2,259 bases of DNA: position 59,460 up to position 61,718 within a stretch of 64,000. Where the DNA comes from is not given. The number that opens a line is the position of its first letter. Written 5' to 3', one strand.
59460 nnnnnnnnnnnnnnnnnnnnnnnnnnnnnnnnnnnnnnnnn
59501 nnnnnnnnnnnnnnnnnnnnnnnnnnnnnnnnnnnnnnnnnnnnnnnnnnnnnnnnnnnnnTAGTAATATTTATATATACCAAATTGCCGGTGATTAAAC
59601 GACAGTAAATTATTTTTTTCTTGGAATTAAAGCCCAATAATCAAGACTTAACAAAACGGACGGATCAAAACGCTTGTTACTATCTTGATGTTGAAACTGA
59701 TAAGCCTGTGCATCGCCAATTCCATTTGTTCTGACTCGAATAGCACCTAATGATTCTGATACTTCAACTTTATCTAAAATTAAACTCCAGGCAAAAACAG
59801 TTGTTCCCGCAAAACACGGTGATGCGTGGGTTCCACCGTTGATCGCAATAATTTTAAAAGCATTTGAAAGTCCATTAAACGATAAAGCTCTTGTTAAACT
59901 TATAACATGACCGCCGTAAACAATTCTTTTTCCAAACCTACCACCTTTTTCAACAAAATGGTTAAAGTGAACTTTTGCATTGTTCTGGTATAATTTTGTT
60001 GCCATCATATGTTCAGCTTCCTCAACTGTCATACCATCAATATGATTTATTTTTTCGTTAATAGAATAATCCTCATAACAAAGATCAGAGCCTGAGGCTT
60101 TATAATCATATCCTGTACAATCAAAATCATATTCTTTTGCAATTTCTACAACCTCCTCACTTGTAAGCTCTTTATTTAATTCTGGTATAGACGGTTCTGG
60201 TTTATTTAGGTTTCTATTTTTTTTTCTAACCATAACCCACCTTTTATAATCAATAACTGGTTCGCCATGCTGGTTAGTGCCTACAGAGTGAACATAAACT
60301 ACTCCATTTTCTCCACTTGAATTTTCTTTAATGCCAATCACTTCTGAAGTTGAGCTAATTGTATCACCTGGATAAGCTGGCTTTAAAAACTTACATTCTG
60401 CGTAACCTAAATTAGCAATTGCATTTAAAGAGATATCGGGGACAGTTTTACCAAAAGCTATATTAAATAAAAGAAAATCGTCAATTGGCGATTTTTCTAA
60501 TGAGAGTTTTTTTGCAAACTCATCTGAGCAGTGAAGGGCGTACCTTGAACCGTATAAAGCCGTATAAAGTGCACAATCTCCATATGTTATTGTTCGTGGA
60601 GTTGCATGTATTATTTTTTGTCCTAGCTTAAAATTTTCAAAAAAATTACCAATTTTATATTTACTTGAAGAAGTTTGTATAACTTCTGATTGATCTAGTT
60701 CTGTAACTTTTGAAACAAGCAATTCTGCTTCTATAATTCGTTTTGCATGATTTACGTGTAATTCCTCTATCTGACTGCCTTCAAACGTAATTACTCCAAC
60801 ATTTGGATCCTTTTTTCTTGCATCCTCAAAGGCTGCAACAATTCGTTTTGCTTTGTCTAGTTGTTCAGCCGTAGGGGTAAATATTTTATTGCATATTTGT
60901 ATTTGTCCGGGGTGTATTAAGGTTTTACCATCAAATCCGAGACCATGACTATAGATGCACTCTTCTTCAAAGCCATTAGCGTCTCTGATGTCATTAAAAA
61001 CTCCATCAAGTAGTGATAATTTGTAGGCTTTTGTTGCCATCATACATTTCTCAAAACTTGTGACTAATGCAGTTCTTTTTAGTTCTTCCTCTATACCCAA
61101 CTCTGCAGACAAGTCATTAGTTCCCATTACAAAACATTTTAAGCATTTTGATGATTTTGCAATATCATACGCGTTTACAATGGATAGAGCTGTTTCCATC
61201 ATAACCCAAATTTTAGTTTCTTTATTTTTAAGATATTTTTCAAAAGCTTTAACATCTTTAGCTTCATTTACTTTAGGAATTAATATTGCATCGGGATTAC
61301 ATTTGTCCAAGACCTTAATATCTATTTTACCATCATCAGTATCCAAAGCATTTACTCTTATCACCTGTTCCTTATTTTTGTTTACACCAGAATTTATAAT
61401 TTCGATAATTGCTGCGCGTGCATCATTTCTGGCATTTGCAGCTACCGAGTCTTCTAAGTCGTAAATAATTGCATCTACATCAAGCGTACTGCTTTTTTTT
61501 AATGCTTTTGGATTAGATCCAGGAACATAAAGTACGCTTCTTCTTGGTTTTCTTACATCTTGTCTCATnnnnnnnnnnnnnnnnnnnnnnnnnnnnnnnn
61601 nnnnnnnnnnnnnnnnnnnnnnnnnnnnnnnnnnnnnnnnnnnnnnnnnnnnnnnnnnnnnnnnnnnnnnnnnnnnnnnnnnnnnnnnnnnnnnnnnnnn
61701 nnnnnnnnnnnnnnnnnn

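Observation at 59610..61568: Single-polypeptide fusion of a CitE-like malyl-CoA lyase/thioesterase domain with a mesaconyl-CoA-hydratase-like domain, embedded between asd and sdhCDAB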

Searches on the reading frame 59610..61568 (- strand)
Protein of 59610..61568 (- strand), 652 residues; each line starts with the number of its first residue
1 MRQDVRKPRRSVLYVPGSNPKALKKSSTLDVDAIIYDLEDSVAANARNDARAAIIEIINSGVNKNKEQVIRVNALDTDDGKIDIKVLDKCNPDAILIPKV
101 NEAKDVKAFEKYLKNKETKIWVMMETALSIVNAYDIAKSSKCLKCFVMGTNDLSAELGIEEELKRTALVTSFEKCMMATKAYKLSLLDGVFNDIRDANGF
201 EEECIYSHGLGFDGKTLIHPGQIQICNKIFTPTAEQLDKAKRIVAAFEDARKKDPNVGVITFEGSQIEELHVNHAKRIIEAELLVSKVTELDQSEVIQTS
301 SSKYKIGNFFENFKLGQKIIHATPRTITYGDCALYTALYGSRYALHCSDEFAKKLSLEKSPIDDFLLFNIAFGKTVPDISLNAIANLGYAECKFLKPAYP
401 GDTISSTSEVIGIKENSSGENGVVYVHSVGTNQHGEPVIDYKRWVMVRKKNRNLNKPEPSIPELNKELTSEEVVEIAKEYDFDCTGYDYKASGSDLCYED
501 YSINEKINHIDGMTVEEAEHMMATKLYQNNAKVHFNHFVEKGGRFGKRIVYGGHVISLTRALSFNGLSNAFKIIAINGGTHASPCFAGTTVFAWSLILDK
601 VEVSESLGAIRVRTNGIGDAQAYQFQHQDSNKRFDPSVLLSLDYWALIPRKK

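Call 3: search_protein_families(library=pfam, proteins=[window:59610-61568:-], max_evalue=0.01)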
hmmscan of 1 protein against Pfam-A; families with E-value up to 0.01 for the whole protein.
window:59610-61568:- (652 aa): 5 families
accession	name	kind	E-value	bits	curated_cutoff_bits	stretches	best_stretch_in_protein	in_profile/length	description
PF03328.21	HpcH_HpaI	-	1.3e-42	146.1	25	1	10-220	1-221/221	HpcH/HpaI aldolase/citrate lyase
PF01575.25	MaoC_dehydratas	-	1.1e-13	51.3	27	1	315-426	6-117/123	MaoC like domain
PF19315.5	MC_hydratase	-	5e-11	42.7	26.5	1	305-603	19-319/353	Mesaconyl-CoA hydratase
PF15617.12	C-C_Bond_Lyase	-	8.3e-11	42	28.4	1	12-249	10-286/320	C-C_Bond_Lyase of the TIM-Barrel fold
PF13452.11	FAS1_DH_region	-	0.00012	22.7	22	1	387-440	78-131/132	FAS1-like, dehydratase domain region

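Call 4: search_protein_families(library=ncbifam, proteins=[window:59610-61568:-], max_evalue=0.01)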
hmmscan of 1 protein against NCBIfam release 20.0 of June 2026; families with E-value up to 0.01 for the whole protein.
window:59610-61568:- (652 aa): 7 families
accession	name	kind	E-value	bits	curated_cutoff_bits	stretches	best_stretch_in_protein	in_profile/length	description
TIGR01588.1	citE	equivalog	1.1e-57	195.4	443.4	1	7-280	1-281/288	citrate (pro-3S)-lyase subunit beta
NF038242.1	RipC_Ccl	equivalog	1.1e-46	159.5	375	1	10-280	2-266/268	itaconate degradation C-C-lyase RipC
NF038241.1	RipB_Ich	equivalog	9.7e-28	97.2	340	2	305-451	19-166/175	(R)-specific enoyl-CoA hydratase RipB/Ich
NF041626.1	malyCoAlyase_Halo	equivalog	5.4e-13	48.6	500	1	32-288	35-319/340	L-malyl-CoA/beta-methylmalyl-CoA lyase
NF041625.1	methfumCoahyd_Halo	equivalog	1.3e-10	41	560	1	303-455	19-174/358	2-methylfumaryl-CoA hydratase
TIGR02278.1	PaaN-DH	equivalog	5.7e-09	34.8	562.8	1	310-447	525-662/664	phenylacetic acid degradation bifunctional protein PaaZ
NF041315.1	malate_syn_AceB_Halo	equivalog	0.0063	15.2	780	0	181-268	218-301/429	malate synthase AceB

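Call 5: search_solved_structures(query=window:59610-61568:-, max_evalue=0.001, show_alignments=0)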
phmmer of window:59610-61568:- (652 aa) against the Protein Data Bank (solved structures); distinct sequences matched with E-value up to 0.001: 19.
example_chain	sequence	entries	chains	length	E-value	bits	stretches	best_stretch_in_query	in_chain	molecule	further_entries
4e3e_A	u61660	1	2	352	4.9e-128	431.6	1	301-651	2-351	MaoC domain protein dehydratase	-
8hgn_A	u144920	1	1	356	7.8e-116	391.3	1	305-650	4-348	Beta-methylmalyl-CoA dehydratase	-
5ugr_A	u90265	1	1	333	5.9e-37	130.7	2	6-156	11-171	Malyl-CoA lyase/beta-methylmalyl-CoA lyase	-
5vxc_A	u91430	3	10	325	2.4e-33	118.9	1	8-278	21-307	Citrate lyase subunit beta-like protein, mitochondrial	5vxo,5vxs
4l9y_A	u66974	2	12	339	1.5e-27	99.7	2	7-160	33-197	Malyl-CoA lyase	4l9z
3qll_A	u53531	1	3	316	1.5e-25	93.1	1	9-279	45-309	Citrate lyase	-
6aq4_A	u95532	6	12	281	4.2e-19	71.8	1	11-279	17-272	Citrate lyase subunit beta-like protein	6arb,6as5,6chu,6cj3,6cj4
1z6k_A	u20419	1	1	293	4.8e-19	71.6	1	11-279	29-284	Citrate Lyase beta subunit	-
1u5v_A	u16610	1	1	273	1.7e-18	69.8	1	12-279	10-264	citE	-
1u5h_A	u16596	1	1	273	7.5e-18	67.7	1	12-279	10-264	citE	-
1sgj_A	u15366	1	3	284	2e-17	66.3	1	10-280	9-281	citrate lyase, beta subunit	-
9nzb_A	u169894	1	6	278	2.5e-17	65.9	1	8-280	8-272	Acyl-CoA lyase beta chain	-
8khl_A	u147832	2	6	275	2.7e-17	65.8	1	9-280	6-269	Probable acyl-CoA lyase beta chain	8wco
4l7z_A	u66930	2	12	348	2.4e-13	52.8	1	8-160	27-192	HpcH/HpaI aldolase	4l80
1q6w_A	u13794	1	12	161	3.2e-13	52.4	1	309-449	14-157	monoamine oxidase regulatory protein, putative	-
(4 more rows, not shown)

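Call 6: find_homologous_proteins(query=window:59610-61568:-, max_evalue=1e-10)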
Query window:59610-61568:- (652 aa): 1590 proteins with E <= 1e-10 among 8000 candidates; the best 120 are listed.
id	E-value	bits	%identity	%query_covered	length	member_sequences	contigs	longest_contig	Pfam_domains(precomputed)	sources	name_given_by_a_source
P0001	0.0e+0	1453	98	100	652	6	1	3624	PF19315.6,PF03328.21,PF01575.26,PF15617.13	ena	-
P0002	0.0e+0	1450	98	100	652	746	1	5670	PF19315.6,PF03328.21,PF01575.26,PF15617.13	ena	-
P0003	0.0e+0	1327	98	92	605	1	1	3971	PF19315.6,PF03328.21,PF01575.26,PF15617.13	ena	-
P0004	0.0e+0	1316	99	90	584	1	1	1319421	PF19315.6,PF03328.21,PF01575.26,PF15617.13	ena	-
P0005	0.0e+0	1315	99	90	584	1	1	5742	PF19315.6,PF03328.21,PF01575.26,PF15617.13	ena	-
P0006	0.0e+0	1313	99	90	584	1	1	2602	PF19315.6,PF03328.21,PF01575.26,PF15617.13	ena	-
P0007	0.0e+0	1313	99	90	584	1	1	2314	PF19315.6,PF03328.21,PF01575.26,PF15617.13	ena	-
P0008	0.0e+0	1298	98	89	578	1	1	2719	PF19315.6,PF03328.21,PF01575.26,PF15617.13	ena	-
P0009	0.0e+0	1297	98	89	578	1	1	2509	PF19315.6,PF03328.21,PF01575.26,PF15617.13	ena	-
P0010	0.0e+0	1288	98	89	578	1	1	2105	PF19315.6,PF03328.21,PF01575.26,PF15617.13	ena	-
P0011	0.0e+0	1274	99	87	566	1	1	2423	PF19315.6,PF03328.21,PF01575.26,PF15617.13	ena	-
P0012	0.0e+0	1261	84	100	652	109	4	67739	PF19315.6,PF03328.21,PF01575.26,PF15617.13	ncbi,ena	-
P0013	0.0e+0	1256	83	100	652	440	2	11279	PF19315.6,PF03328.21,PF01575.26,PF15617.13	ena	-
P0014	0.0e+0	1203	80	100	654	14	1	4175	PF19315.6,PF03328.21,PF01575.26,PF15617.13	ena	-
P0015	0.0e+0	1200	80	100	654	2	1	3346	PF19315.6,PF03328.21,PF01575.26,PF15617.13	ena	-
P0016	0.0e+0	1199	80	100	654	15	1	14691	PF19315.6,PF03328.21,PF01575.26,PF15617.13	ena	-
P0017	0.0e+0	1188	79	100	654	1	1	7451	PF19315.6,PF03328.21,PF01575.26,PF15617.13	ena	-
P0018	0.0e+0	1187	78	100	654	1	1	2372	PF19315.6,PF03328.21,PF01575.26,PF15617.13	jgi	-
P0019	0.0e+0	1185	78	100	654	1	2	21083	PF19315.6,PF03328.21,PF01575.26,PF15617.13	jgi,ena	-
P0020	0.0e+0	1185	78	100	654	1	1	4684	PF19315.6,PF03328.21,PF01575.26,PF15617.13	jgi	-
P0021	0.0e+0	1185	78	100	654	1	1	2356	PF19315.6,PF03328.21,PF01575.26,PF15617.13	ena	-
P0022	0.0e+0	1185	78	100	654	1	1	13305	PF19315.6,PF03328.21,PF01575.26,PF15617.13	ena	-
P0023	0.0e+0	1185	78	100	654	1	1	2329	PF19315.6,PF03328.21,PF01575.26,PF15617.13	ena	-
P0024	0.0e+0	1184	78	100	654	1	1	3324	PF19315.6,PF03328.21,PF01575.26,PF15617.13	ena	-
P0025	0.0e+0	1184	78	100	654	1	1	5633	PF19315.6,PF03328.21,PF01575.26,PF15617.13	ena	-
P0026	0.0e+0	1183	78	100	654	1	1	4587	PF19315.6,PF03328.21,PF01575.26,PF15617.13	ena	-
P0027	0.0e+0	1182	78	100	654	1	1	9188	PF19315.6,PF03328.21,PF01575.26,PF15617.13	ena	-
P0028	0.0e+0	1182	78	100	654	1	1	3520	PF19315.6,PF03328.21,PF01575.26,PF15617.13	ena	-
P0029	0.0e+0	1182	78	100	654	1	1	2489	PF19315.6,PF03328.21,PF01575.26,PF15617.13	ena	-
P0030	0.0e+0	1180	78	100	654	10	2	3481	PF19315.6,PF03328.21,PF01575.26,PF15617.13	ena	-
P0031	0.0e+0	1179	79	100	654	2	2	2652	PF19315.6,PF03328.21,PF01575.26,PF15617.13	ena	-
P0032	0.0e+0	1171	79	100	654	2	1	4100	PF19315.6,PF03328.21,PF01575.26,PF15617.13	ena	-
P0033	0.0e+0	1171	78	100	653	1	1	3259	PF19315.6,PF03328.21,PF01575.26,PF15617.13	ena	-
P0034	0.0e+0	1169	78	100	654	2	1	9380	PF19315.6,PF03328.21,PF01575.26,PF15617.13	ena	-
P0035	0.0e+0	1169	78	100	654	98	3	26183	PF19315.6,PF03328.21,PF01575.26,PF15617.13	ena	-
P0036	0.0e+0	1168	78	100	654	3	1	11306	PF19315.6,PF03328.21,PF01575.26,PF15617.13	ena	-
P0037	0.0e+0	1168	78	100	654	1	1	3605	PF19315.6,PF03328.21,PF01575.26,PF15617.13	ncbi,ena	-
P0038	0.0e+0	1167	78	100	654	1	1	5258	PF19315.6,PF03328.21,PF01575.26,PF15617.13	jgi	-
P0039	0.0e+0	1166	78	100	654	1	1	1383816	PF19315.6,PF03328.21,PF01575.26,PF15617.13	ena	-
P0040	0.0e+0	1166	78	100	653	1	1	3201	PF19315.6,PF03328.21,PF01575.26,PF15617.13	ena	-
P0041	0.0e+0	1166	78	100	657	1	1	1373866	PF19315.6,PF03328.21,PF01575.26,PF15617.13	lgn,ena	-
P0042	0.0e+0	1166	78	100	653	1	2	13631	PF19315.6,PF03328.21,PF01575.26,PF15617.13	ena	-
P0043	0.0e+0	1166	78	100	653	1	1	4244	PF19315.6,PF03328.21,PF01575.26,PF15617.13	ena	-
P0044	0.0e+0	1166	78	100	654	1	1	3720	PF19315.6,PF03328.21,PF01575.26,PF15617.13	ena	-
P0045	0.0e+0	1166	78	100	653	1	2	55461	PF19315.6,PF03328.21,PF01575.26,PF15617.13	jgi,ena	-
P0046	0.0e+0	1166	78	100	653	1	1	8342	PF19315.6,PF03328.21,PF01575.26,PF15617.13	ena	-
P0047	0.0e+0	1165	78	100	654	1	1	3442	PF19315.6,PF03328.21,PF01575.26,PF15617.13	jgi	jgi:2-methylfumaryl-CoA hydratase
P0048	0.0e+0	1165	78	100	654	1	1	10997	PF19315.6,PF03328.21,PF01575.26,PF15617.13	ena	-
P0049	0.0e+0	1165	78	100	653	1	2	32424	PF19315.6,PF03328.21,PF01575.26,PF15617.13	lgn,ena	-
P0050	0.0e+0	1165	77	100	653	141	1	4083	PF19315.6,PF03328.21,PF01575.26,PF15617.13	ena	-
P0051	0.0e+0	1165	78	100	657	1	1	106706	PF19315.6,PF03328.21,PF01575.26,PF15617.13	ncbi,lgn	-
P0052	0.0e+0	1165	78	100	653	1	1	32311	PF19315.6,PF03328.21,PF01575.26,PF15617.13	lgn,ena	-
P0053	0.0e+0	1165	78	100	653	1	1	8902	PF19315.6,PF03328.21,PF01575.26,PF15617.13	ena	-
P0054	0.0e+0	1165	78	100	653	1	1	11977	PF19315.6,PF03328.21,PF01575.26,PF15617.13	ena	-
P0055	0.0e+0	1165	78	100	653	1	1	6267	PF19315.6,PF03328.21,PF01575.26,PF15617.13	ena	-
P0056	0.0e+0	1164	78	100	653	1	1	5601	PF19315.6,PF03328.21,PF01575.26,PF15617.13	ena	-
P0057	0.0e+0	1164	78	100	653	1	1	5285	PF19315.6,PF03328.21,PF01575.26,PF15617.13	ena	-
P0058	0.0e+0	1164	78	100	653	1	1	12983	PF19315.6,PF03328.21,PF01575.26,PF15617.13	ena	-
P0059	0.0e+0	1164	77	100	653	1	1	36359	PF19315.6,PF03328.21,PF01575.26,PF15617.13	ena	-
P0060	0.0e+0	1164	78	100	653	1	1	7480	PF19315.6,PF03328.21,PF01575.26,PF15617.13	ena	-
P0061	0.0e+0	1164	78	100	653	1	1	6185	PF19315.6,PF03328.21,PF01575.26,PF15617.13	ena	-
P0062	0.0e+0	1164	77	100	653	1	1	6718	PF19315.6,PF03328.21,PF01575.26,PF15617.13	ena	-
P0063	0.0e+0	1164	78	100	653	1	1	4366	PF19315.6,PF03328.21,PF01575.26,PF15617.13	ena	-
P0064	0.0e+0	1164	77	100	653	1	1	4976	PF19315.6,PF03328.21,PF01575.26,PF15617.13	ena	-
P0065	0.0e+0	1163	77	100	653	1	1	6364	PF19315.6,PF03328.21,PF01575.26,PF15617.13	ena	-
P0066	0.0e+0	1163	78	100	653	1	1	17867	PF19315.6,PF03328.21,PF01575.26,PF15617.13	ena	-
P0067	0.0e+0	1163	78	100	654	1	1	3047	PF19315.6,PF03328.21,PF01575.26,PF15617.13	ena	-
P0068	0.0e+0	1163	77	100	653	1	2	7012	PF19315.6,PF03328.21,PF01575.26,PF15617.13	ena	-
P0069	0.0e+0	1163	78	100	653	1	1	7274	PF19315.6,PF03328.21,PF01575.26,PF15617.13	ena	-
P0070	0.0e+0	1163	77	100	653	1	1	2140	PF19315.6,PF03328.21,PF01575.26,PF15617.13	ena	-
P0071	0.0e+0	1163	77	100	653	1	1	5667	PF19315.6,PF03328.21,PF01575.26,PF15617.13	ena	-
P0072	0.0e+0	1163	78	100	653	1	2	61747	PF19315.6,PF03328.21,PF01575.26,PF15617.13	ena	-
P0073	0.0e+0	1163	77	100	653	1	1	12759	PF19315.6,PF03328.21,PF01575.26,PF15617.13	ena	-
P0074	0.0e+0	1163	77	100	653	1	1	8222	PF19315.6,PF03328.21,PF01575.26,PF15617.13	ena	-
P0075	0.0e+0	1163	77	100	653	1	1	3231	PF19315.6,PF03328.21,PF01575.26,PF15617.13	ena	-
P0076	0.0e+0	1163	77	100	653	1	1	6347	PF19315.6,PF03328.21,PF01575.26,PF15617.13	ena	-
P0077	0.0e+0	1163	77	100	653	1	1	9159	PF19315.6,PF03328.21,PF01575.26,PF15617.13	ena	-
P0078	0.0e+0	1163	77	100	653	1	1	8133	PF19315.6,PF03328.21,PF01575.26,PF15617.13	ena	-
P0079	0.0e+0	1163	77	100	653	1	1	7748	PF19315.6,PF03328.21,PF01575.26,PF15617.13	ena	-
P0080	0.0e+0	1163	77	100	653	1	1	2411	PF19315.6,PF03328.21,PF01575.26,PF15617.13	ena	-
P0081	0.0e+0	1163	77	100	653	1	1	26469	PF19315.6,PF03328.21,PF01575.26,PF15617.13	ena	-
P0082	0.0e+0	1162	77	100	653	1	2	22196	PF19315.6,PF03328.21,PF01575.26,PF15617.13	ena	-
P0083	0.0e+0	1162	77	100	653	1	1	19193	PF19315.6,PF03328.21,PF01575.26,PF15617.13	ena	-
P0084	0.0e+0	1162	77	100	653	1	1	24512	PF19315.6,PF03328.21,PF01575.26,PF15617.13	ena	-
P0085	0.0e+0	1162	77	100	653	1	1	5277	PF19315.6,PF03328.21,PF01575.26,PF15617.13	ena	-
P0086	0.0e+0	1162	78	100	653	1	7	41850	PF19315.6,PF03328.21,PF01575.26,PF15617.13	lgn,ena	-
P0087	0.0e+0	1162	77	100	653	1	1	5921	PF19315.6,PF03328.21,PF01575.26,PF15617.13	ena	-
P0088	0.0e+0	1162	77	100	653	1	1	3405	PF19315.6,PF03328.21,PF01575.26,PF15617.13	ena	-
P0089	0.0e+0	1162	77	100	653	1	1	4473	PF19315.6,PF03328.21,PF01575.26,PF15617.13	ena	-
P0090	0.0e+0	1162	77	100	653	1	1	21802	PF19315.6,PF03328.21,PF01575.26,PF15617.13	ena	-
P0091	0.0e+0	1162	77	100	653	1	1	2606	PF19315.6,PF03328.21,PF01575.26,PF15617.13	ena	-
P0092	0.0e+0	1162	77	100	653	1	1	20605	PF19315.6,PF03328.21,PF01575.26,PF15617.13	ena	-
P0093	0.0e+0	1162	77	100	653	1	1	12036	PF19315.6,PF03328.21,PF01575.26,PF15617.13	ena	-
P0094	0.0e+0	1162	77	100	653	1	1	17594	PF19315.6,PF03328.21,PF01575.26,PF15617.13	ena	-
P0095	0.0e+0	1162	77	100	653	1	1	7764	PF19315.6,PF03328.21,PF01575.26,PF15617.13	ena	-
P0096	0.0e+0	1162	77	100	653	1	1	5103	PF19315.6,PF03328.21,PF01575.26,PF15617.13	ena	-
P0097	0.0e+0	1162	77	100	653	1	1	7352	PF19315.6,PF03328.21,PF01575.26,PF15617.13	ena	-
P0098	0.0e+0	1162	77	100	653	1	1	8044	PF19315.6,PF03328.21,PF01575.26,PF15617.13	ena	-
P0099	0.0e+0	1162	77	100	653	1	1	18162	PF19315.6,PF03328.21,PF01575.26,PF15617.13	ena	-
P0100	0.0e+0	1162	77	100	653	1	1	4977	PF19315.6,PF03328.21,PF01575.26,PF15617.13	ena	-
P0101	0.0e+0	1162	77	100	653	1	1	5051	PF19315.6,PF03328.21,PF01575.26,PF15617.13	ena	-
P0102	0.0e+0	1162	77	100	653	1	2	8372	PF19315.6,PF03328.21,PF01575.26,PF15617.13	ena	-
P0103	0.0e+0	1161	77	100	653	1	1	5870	PF19315.6,PF03328.21,PF01575.26,PF15617.13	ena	-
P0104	0.0e+0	1161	77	100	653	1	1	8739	PF19315.6,PF03328.21,PF01575.26,PF15617.13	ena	-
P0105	0.0e+0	1161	77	100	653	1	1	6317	PF19315.6,PF03328.21,PF01575.26,PF15617.13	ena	-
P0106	0.0e+0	1161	77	100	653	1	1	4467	PF19315.6,PF03328.21,PF01575.26,PF15617.13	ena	-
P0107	0.0e+0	1161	77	100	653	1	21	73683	PF19315.6,PF03328.21,PF01575.26,PF15617.13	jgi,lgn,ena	-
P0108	0.0e+0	1161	77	100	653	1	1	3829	PF19315.6,PF03328.21,PF01575.26,PF15617.13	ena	-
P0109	0.0e+0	1161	77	100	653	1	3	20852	PF19315.6,PF03328.21,PF01575.26,PF15617.13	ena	-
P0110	0.0e+0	1161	77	100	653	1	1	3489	PF19315.6,PF03328.21,PF01575.26,PF15617.13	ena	-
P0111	0.0e+0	1161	77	100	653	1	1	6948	PF19315.6,PF03328.21,PF01575.26,PF15617.13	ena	-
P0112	0.0e+0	1161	77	100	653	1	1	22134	PF19315.6,PF03328.21,PF01575.26,PF15617.13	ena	-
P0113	0.0e+0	1161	77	100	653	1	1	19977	PF19315.6,PF03328.21,PF01575.26,PF15617.13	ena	-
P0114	0.0e+0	1161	77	100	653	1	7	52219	PF19315.6,PF03328.21,PF01575.26,PF15617.13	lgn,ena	-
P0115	0.0e+0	1161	77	100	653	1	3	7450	PF19315.6,PF03328.21,PF01575.26,PF15617.13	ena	-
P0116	0.0e+0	1161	77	100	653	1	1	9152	PF19315.6,PF03328.21,PF01575.26,PF15617.13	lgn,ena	-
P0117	0.0e+0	1161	77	100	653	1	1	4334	PF19315.6,PF03328.21,PF01575.26,PF15617.13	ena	-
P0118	0.0e+0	1161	77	100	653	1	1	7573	PF19315.6,PF03328.21,PF01575.26,PF15617.13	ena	-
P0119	0.0e+0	1161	77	100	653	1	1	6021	PF19315.6,PF03328.21,PF01575.26,PF15617.13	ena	-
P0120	0.0e+0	1161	77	100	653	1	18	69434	PF19315.6,PF03328.21,PF01575.26,PF15617.13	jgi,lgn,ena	-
